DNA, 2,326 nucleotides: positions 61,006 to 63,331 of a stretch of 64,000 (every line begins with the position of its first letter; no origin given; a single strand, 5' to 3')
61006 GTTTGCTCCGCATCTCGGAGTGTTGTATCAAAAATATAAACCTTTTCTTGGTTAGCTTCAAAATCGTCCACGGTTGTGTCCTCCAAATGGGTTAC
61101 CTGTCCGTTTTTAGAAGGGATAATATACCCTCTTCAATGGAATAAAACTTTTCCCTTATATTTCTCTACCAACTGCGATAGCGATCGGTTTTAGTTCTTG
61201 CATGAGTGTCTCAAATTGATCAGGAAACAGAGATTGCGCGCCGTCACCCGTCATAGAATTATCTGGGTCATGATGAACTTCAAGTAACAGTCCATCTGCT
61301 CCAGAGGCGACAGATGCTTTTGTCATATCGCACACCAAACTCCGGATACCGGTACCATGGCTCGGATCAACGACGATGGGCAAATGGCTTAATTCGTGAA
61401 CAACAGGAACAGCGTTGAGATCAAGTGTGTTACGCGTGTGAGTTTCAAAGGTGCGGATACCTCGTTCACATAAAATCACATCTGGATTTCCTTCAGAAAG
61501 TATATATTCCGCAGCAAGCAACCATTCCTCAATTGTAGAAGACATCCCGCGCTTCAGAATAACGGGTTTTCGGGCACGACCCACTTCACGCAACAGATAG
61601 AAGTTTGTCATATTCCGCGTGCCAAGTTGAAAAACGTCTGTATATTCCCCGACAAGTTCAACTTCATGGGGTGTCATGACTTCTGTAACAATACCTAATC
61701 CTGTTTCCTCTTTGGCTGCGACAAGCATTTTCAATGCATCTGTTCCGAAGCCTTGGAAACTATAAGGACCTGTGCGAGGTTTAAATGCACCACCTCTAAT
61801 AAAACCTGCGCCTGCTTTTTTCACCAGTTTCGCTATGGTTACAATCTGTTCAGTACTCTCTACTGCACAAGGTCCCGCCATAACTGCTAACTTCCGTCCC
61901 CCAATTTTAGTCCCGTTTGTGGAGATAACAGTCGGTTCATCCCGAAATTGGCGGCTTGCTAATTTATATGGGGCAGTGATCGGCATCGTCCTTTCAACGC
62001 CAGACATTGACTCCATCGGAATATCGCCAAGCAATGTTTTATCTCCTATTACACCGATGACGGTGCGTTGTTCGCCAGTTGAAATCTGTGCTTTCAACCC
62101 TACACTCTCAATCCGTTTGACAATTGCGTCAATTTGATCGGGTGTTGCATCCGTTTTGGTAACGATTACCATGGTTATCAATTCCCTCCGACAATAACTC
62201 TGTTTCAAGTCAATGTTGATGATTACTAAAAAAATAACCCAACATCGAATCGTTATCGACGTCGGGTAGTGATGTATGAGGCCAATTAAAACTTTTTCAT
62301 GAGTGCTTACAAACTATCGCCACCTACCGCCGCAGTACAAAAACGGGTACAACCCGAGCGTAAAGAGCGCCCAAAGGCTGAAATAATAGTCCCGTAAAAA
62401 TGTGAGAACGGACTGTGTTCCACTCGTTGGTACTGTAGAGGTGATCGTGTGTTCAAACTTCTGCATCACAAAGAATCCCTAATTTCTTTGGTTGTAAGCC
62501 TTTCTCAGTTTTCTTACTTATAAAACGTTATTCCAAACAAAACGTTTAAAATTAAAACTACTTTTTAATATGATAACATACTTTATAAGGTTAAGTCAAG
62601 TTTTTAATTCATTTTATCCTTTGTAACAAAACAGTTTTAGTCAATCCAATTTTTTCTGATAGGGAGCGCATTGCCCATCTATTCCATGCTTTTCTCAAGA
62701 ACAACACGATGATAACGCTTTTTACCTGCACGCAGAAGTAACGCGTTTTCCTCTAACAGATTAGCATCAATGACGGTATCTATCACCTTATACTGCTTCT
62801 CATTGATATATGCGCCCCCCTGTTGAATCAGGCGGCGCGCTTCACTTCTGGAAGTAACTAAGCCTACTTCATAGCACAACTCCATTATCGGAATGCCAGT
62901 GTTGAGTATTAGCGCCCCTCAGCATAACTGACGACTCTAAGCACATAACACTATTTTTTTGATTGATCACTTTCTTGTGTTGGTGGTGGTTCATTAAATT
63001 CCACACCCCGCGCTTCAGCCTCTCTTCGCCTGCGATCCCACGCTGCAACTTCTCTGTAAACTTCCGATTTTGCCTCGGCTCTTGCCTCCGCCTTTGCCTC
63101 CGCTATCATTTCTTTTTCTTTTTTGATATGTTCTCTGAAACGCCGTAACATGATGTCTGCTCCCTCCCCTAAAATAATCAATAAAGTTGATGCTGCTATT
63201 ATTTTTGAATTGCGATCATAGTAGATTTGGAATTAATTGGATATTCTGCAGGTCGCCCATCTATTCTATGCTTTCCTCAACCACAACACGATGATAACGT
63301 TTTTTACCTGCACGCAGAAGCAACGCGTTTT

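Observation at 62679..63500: About 240-bp duplication of the tyrS 3' end bracketing a small coiled-coil ORF, mirroring the purL scar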

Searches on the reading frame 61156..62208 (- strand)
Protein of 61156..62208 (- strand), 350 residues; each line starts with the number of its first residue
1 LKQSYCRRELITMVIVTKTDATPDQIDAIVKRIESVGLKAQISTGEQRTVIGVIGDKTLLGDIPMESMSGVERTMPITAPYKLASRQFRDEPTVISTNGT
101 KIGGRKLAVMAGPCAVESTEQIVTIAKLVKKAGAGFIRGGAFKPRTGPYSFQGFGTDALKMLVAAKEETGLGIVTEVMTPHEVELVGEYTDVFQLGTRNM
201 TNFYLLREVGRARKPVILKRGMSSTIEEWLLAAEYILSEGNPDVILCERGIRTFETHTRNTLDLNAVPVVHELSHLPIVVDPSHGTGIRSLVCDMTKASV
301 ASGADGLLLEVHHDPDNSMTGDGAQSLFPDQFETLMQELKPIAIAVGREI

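Call 9: search_protein_families(library=pfam, proteins=[window:61156-62208:-], max_evalue=0.1)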
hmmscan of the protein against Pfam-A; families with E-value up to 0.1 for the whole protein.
window:61156-62208:- (350 aa): 4 families
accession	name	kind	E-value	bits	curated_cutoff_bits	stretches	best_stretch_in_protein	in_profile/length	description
PF00793.26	DAHP_synth_1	-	5e-74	249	25.5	1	99-339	9-261/270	DAHP synthetase I family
PF18152.6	DAHP_snth_FXD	-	7.4e-22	77.4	27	1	13-78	1-66/67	DAHP synthase ferredoxin-like domain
PF03102.20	NeuB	-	1.4e-10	41.5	22.1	1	154-349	53-239/241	NeuB family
PF01979.26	Amidohydro_1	-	0.0004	20.2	25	1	117-262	92-236/345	Amidohydrolase family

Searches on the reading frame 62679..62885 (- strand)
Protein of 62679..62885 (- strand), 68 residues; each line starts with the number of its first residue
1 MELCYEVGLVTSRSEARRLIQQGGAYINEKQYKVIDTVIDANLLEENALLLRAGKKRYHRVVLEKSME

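Call 9: search_protein_families(library=pfam, proteins=[window:62679-62885:-], max_evalue=0.1)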
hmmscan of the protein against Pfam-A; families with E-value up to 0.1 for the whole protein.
window:62679-62885:- (68 aa): 3 families
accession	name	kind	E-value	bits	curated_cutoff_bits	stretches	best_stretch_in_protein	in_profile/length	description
PF22421.1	SYY_C-terminal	-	2.9e-09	37.1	27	1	5-60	26-82/83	Tyrosine--tRNA ligase SYY-like C-terminal domain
PF16714.10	TyrRSs_C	-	6e-08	32.9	30.6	1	4-31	27-54/120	Tyrosyl-tRNA synthetase C-terminal domain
PF01479.30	S4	-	3e-06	27.3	22.8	1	3-33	6-36/48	S4 domain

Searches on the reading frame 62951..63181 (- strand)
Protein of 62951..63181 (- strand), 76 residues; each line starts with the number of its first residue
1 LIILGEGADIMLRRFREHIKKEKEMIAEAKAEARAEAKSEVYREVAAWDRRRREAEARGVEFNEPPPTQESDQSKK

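Call 9: search_protein_families(library=pfam, proteins=[window:62951-63181:-], max_evalue=0.1)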
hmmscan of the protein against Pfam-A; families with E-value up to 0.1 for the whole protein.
window:62951-63181:- (76 aa): 0 families

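Call 11: find_homologous_proteins(query=window:62951-63181:-, max_evalue=0.01)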
Query window:62951-63181:- (76 aa): 12 proteins with E <= 0.01 among 22 candidates.
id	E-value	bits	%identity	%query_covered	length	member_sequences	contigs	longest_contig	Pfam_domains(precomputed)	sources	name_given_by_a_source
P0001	8.4e-30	120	94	87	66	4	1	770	-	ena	-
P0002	5.3e-26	108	88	87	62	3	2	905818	-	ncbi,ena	-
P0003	6.2e-25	104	85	87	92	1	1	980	-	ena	-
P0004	1.4e-24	103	79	100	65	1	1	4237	-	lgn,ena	-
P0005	1.9e-21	93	82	87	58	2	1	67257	-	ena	-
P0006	2.2e-21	93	82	87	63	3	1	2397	-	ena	-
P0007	1.3e-20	91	63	100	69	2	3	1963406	-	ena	-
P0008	3.3e-18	83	94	47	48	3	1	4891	-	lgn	-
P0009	8.9e-12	63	63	74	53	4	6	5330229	-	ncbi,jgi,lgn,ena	jgi:hypothetical protein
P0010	1.7e-9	55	73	54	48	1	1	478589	-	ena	-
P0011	1.1e-4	40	61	37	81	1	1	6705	-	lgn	-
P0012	5.2e-3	35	70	26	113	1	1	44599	-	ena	-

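Call 18: find_encoding_contigs(protein=P0009, flank=4000, max_places=6)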
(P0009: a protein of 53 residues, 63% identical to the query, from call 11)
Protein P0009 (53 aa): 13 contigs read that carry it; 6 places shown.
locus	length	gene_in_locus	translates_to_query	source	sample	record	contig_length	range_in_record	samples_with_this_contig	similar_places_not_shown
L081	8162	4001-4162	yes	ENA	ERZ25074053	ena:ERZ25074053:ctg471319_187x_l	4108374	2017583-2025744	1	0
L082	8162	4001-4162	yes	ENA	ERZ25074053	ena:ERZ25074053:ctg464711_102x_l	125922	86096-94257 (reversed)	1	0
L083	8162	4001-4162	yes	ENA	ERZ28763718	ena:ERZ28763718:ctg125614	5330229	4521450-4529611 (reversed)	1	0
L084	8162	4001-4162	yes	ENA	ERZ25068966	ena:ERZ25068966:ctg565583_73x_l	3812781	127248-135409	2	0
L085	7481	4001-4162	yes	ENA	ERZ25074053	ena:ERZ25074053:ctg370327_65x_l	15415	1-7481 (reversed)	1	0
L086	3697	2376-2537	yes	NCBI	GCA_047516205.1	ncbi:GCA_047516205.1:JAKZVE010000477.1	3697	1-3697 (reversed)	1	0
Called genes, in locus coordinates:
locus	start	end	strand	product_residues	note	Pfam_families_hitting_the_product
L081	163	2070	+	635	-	PF26099:DUF8034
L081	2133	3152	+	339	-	PF12715:Abhydrolase_7, PF22244:GCE_fung (faint), PF01738:DLH, PF00326:Peptidase_S9 (weak), PF08840:BAAT_C (weak)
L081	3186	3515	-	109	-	PF13744:HTH_37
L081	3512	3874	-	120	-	PF05973:Gp49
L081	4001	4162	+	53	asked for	-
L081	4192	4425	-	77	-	PF10049:DUF2283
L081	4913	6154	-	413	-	PF00278:Orn_DAP_Arg_deC, PF01168:Ala_racemase_N, PF02784:Orn_Arg_deC_N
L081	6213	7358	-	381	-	PF02746:MR_MLE_N, PF13378:MR_MLE_C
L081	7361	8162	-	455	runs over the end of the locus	PF00884:Sulfatase, PF01663:Phosphodiest (faint), PF02995:DUF229 (weak), PF16347:SGSH_C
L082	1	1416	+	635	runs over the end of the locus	PF26099:DUF8034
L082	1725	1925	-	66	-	-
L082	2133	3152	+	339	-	PF12715:Abhydrolase_7, PF22244:GCE_fung (faint), PF01738:DLH (weak), PF00326:Peptidase_S9 (faint), PF08840:BAAT_C (weak)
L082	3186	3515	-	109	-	PF13744:HTH_37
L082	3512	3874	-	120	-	PF05973:Gp49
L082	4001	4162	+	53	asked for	-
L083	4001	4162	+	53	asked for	-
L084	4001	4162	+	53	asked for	-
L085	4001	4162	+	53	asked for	-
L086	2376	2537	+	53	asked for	-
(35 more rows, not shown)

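Call 19: find_encoding_contigs(protein=P0007, flank=4000, max_places=4)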
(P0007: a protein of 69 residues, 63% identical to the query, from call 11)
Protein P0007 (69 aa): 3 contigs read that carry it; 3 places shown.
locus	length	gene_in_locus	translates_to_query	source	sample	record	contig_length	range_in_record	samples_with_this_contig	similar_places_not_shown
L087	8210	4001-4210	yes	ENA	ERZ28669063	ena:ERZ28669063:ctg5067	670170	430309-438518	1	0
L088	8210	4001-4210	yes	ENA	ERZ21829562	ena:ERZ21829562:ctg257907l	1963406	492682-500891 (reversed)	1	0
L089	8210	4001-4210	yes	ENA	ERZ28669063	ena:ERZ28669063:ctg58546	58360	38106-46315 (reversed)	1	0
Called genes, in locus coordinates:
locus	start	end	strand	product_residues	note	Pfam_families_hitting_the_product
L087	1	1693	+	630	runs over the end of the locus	PF26099:DUF8034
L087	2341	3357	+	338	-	PF12715:Abhydrolase_7, PF01738:DLH (weak)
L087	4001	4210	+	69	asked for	-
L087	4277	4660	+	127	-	-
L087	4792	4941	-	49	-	-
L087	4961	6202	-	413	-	PF00278:Orn_DAP_Arg_deC, PF01168:Ala_racemase_N, PF02784:Orn_Arg_deC_N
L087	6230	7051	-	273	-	PF14239:RRXRR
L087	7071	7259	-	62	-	PF14239:RRXRR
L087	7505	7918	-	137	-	PF13975:gag-asp_proteas (weak)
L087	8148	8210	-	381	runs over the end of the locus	PF02746:MR_MLE_N, PF13378:MR_MLE_C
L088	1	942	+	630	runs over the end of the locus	PF26099:DUF8034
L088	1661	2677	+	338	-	PF12715:Abhydrolase_7, PF01738:DLH (weak)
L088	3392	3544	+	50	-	-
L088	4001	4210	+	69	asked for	-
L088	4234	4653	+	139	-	-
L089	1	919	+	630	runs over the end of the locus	PF26099:DUF8034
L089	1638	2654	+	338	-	PF12715:Abhydrolase_7, PF01738:DLH (weak)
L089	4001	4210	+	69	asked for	-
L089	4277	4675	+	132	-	-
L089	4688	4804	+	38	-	-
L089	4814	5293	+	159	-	-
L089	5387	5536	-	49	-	-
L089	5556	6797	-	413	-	PF00278:Orn_DAP_Arg_deC, PF01168:Ala_racemase_N, PF02784:Orn_Arg_deC_N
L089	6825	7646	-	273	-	PF14239:RRXRR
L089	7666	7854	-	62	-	PF14239:RRXRR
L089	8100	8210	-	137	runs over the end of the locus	PF13975:gag-asp_proteas (weak)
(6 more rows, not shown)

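Call 22: find_encoding_contigs(protein=window:62951-63151:-, flank=5000, max_places=8)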
Protein window:62951-63151:- (66 aa): 4 contigs read that carry it; 2 places shown.
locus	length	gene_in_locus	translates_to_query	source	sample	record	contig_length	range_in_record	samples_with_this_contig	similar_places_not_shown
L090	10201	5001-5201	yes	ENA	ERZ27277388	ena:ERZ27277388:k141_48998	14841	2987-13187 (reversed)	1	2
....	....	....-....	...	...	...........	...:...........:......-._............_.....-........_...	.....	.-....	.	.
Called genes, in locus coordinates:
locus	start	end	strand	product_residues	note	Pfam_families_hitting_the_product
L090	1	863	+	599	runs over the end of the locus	PF00528:BPD_transp_1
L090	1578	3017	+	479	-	-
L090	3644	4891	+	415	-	PF00579:tRNA-synt_1b, PF22421:SYY_C-terminal, PF16714:TyrRSs_C (faint)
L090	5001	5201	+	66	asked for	-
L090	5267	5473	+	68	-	PF01479:S4 (weak), PF16714:TyrRSs_C (weak), PF22421:SYY_C-terminal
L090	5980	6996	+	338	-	PF18152:DAHP_snth_FXD, PF00793:DAHP_synth_1, PF03102:NeuB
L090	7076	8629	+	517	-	PF00682:HMGL-like, PF22617:HCS_D2, PF08502:LeuA_dimer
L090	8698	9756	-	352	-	PF00245:Alk_phosphatase, PF01676:Metalloenzyme (weak)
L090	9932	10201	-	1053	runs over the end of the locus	PF03710:GlnE, PF03445:DUF294 (faint), PF08335:GlnD_UR_UTase, PF10335:DUF294_C (faint), PF03710:GlnE, PF08335:GlnD_UR_UTase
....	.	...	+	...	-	?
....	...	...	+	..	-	-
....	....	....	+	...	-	-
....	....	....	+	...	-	-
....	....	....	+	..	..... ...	-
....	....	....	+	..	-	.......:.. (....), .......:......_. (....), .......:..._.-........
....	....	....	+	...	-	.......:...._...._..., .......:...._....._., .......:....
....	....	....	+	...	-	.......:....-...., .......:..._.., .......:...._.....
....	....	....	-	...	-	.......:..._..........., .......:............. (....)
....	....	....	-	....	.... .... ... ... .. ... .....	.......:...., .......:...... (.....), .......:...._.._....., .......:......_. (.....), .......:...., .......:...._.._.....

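Call 23: find_encoding_contigs(protein=P0005, flank=3000, max_places=4)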
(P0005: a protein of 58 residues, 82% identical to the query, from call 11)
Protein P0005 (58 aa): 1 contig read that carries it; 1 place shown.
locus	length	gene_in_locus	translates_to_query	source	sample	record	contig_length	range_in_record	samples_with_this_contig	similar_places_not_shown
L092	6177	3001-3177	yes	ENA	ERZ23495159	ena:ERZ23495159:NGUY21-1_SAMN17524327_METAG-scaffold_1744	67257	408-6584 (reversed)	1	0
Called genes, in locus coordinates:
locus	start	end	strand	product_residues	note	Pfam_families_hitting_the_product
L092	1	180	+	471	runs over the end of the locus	PF03640:Lipoprotein_15 (faint)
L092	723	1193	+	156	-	-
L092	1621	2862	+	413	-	PF00579:tRNA-synt_1b, PF22421:SYY_C-terminal, PF16714:TyrRSs_C (faint)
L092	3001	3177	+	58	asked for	-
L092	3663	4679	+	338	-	PF18152:DAHP_snth_FXD, PF00793:DAHP_synth_1, PF03102:NeuB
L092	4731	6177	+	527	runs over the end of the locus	PF00682:HMGL-like, PF22617:HCS_D2, PF08502:LeuA_dimer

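Call 24: find_encoding_contigs(protein=P0004, flank=3000, max_places=4)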
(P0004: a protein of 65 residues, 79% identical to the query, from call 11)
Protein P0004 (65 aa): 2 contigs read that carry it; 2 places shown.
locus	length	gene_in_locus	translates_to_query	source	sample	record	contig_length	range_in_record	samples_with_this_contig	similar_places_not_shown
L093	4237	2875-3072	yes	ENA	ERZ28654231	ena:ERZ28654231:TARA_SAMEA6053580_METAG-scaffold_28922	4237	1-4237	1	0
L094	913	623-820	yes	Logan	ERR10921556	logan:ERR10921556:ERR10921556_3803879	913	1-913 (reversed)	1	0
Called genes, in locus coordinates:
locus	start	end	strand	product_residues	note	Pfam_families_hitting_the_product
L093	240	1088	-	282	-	PF05721:PhyH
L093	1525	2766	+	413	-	PF00579:tRNA-synt_1b, PF22421:SYY_C-terminal, PF16714:TyrRSs_C (faint)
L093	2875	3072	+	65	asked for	-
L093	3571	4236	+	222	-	?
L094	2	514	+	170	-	?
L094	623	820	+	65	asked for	-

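Call 46: search_protein_families(library=ncbifam, proteins=[window:62951-63151:-], max_evalue=0.01)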
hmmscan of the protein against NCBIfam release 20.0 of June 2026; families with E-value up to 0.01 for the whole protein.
window:62951-63151:- (66 aa): 0 families

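Call 47: search_protein_families(library=padloc, proteins=[window:62951-63151:-], max_evalue=0.01)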
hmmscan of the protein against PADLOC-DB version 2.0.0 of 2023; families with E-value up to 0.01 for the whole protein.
window:62951-63151:- (66 aa): 0 families

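Call 65: predict_structure(alignment_id=A2)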
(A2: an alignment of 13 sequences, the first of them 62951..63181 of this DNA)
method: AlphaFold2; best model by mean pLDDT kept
length: 76 residues; sequences in the alignment: 13
mean_pLDDT: 77.7   pTM: 0.43
mean pLDDT of the five models: 77.7, 77.6, 76.3, 75.8, 68.8
residues with pLDDT >= 90: 8; 70-90: 52; 50-70: 9; < 50: 7
segments of 3 or more residues with pLDDT < 50: 72-76
pLDDT, mean of each block of 10 residues (from residue 1): 62 88 85 76 85 89 77 46
secondary structure, 60 per line:
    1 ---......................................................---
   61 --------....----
elements in order: H4-57 H69-72
